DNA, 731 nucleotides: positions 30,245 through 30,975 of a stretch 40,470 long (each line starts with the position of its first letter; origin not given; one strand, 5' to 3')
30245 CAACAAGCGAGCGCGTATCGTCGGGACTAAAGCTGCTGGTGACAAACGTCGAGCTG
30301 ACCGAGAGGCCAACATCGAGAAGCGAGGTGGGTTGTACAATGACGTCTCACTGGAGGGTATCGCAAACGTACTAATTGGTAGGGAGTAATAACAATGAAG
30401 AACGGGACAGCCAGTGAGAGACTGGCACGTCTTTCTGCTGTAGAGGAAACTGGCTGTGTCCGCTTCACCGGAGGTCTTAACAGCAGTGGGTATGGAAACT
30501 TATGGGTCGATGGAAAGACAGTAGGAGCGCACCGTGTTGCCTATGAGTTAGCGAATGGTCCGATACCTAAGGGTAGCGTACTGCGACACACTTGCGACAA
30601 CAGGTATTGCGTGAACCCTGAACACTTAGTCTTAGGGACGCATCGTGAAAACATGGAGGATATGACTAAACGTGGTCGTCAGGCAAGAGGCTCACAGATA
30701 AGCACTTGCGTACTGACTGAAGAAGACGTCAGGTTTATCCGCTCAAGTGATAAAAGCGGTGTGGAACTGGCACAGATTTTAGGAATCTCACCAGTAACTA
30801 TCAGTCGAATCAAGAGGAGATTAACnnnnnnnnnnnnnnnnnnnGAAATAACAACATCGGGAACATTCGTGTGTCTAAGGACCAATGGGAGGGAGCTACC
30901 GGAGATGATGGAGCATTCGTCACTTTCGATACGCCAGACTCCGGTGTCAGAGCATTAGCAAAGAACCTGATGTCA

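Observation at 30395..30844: Second HNH endonuclease inserted between internal core genes 15 and 16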

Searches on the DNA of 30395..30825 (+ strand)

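Call 13: search_dna_similar(query=window:30395-30825:+, collection=phages, mode=distant, max_rows=60)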
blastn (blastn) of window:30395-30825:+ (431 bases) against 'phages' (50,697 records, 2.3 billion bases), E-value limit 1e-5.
Records with a match: 25; places in all: 25; records where one place covers at least 80% of the query: 4.
Best place of each record, by identity: 80-90% 14; 60-80% 11.
By first word of the organism name: Escherichia 17; Salmonella 2; Citrobacter 2; Kayfunavirus 2; Enterococcus 1; Providencia 1.
By host as written in the record: Escherichia coli 8; Escherichia coli STEC O45 2; Citrobacter rodentium 2; - 2; Escherichia coli UTI89 1; Escherichia sp. GXEC-TM1 1; Escherichia coli K12 substrain MG1655 1; Escherichia coli K1 LU_100 1; and 7 more.
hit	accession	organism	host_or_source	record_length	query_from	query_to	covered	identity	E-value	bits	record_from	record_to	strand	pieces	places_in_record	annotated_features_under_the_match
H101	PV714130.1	Escherichia phage Pipis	Escherichia coli UTI89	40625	1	431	100%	89.8%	2e-163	580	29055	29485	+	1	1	HNH nuclease | ribosome_binding_site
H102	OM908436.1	Escherichia phage TM1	Escherichia sp. GXEC-TM1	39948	1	431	100%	89.3%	1e-160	571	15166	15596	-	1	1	HNH homing endonuclease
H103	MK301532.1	Escherichia phage Ro45lw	Escherichia coli STEC O45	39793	1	431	100%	89.3%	1e-160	571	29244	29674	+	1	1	hypothetical protein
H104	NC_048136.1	Escherichia phage Ro45lw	Escherichia coli STEC O45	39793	1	431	100%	89.3%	1e-160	571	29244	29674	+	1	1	endonuclease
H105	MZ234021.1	Escherichia phage vB_EcoP-101118UKE1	Escherichia coli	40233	1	274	64%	67.5%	2e-12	79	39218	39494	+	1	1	hypothetical protein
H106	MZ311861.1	Escherichia phage vB_EcoP_LNA5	Escherichia coli K12 substrain MG1655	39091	1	207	48%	72.3%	2e-18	99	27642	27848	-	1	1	record has no annotation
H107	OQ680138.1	Escherichia phage PH1061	Escherichia coli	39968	1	207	48%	71.2%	9e-16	91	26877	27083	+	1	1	HNH endonuclease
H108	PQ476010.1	Escherichia phage PhiNW-B1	Escherichia coli K1 LU_100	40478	1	207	48%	71.0%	8e-17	93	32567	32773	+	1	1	record has no annotation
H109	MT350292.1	Enterococcus phage EFA-1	Enterococcus faecalis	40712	1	207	48%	70.8%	1e-14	86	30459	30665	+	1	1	HNH endonuclease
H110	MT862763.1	Escherichia phage vB_EcoP-U8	Escherichia coli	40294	1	207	48%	69.0%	3e-10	72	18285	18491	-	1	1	hypothetical protein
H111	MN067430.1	Escherichia phage vB_EcoP-Ro103C3lw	Escherichia coli O103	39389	1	101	23%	76.2%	2e-11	75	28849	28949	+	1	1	hypothetical protein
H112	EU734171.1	Escherichia phage BA14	Escherichia coli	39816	168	268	23%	72.3%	6e-6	57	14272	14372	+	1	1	2.8: gp2.8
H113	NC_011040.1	Escherichia phage BA14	Escherichia coli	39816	168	268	23%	72.3%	6e-6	57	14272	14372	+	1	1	2.8: endonuclease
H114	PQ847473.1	Escherichia phage vB_EcoP_P64441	Escherichia coli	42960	175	270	22%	72.9%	6e-6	57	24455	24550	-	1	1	HNH endonuclease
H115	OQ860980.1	Salmonella phage ST20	Salmonella enterica subsp. enterica ...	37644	1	77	18%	81.8%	6e-12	77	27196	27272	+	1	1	hypothetical protein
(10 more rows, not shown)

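Call 15: get_annotated_region(hit=H101, flank=1500)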
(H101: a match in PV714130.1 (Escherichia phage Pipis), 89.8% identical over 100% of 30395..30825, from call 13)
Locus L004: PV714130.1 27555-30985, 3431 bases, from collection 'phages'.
description: Escherichia phage Pipis, complete genome.
organism: Escherichia phage Pipis (NCBI taxid 3434944)
taxonomy: Viruses
host: Escherichia coli UTI89; source: waste water influent; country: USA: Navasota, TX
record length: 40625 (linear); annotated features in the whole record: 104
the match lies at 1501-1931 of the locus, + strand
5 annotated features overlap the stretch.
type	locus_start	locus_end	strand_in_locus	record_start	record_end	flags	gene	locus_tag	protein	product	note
CDS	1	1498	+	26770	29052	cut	-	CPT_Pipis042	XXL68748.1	internal virion protein C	-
regulatory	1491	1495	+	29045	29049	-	-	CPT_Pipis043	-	ribosome_binding_site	-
CDS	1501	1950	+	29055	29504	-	-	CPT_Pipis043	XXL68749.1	HNH nuclease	BLASTp homology to Escherichia phage T7, Protein 2.8 (Y28_BPT7), E value: 1.58385e-27.; InterPro conserved domain HNH ...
regulatory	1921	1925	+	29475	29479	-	-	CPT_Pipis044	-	ribosome_binding_site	-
CDS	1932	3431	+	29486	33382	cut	-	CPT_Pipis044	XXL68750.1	internal virion protein D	BLASTp similarity to phage T7 gp16, shown in PMID 34214465 to form a channel across the inner membrane as part of the ...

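Call 16: get_annotated_region(hit=H104, flank=1500)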
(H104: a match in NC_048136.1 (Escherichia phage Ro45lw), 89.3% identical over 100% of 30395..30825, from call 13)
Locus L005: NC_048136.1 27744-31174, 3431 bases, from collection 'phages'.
description: Escherichia phage vB_EcoP-Ro45lw, complete genome.
organism: Escherichia phage Ro45lw (NCBI taxid 2498616)
taxonomy: Viruses; Duplodnaviria; Heunggongvirae; Uroviricota; Caudoviricetes; Autographiviridae; Studiervirinae; Kayfunavirus; Kayfunavirus Ro45lw
host: Escherichia coli STEC O45; source: non-fecal compost sample; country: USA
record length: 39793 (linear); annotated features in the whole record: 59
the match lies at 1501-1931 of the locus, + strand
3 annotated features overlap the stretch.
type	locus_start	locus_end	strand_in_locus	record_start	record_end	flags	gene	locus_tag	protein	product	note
CDS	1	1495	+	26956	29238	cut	-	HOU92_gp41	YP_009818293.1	internal virion protein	AA sequence similar to locus_tag='BN930_gp38'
CDS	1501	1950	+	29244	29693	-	-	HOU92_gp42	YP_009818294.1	endonuclease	-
CDS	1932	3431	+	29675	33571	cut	-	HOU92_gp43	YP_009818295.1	internal virion protein with endolysin domain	AA sequence similar to locus_tag='BN930_gp39'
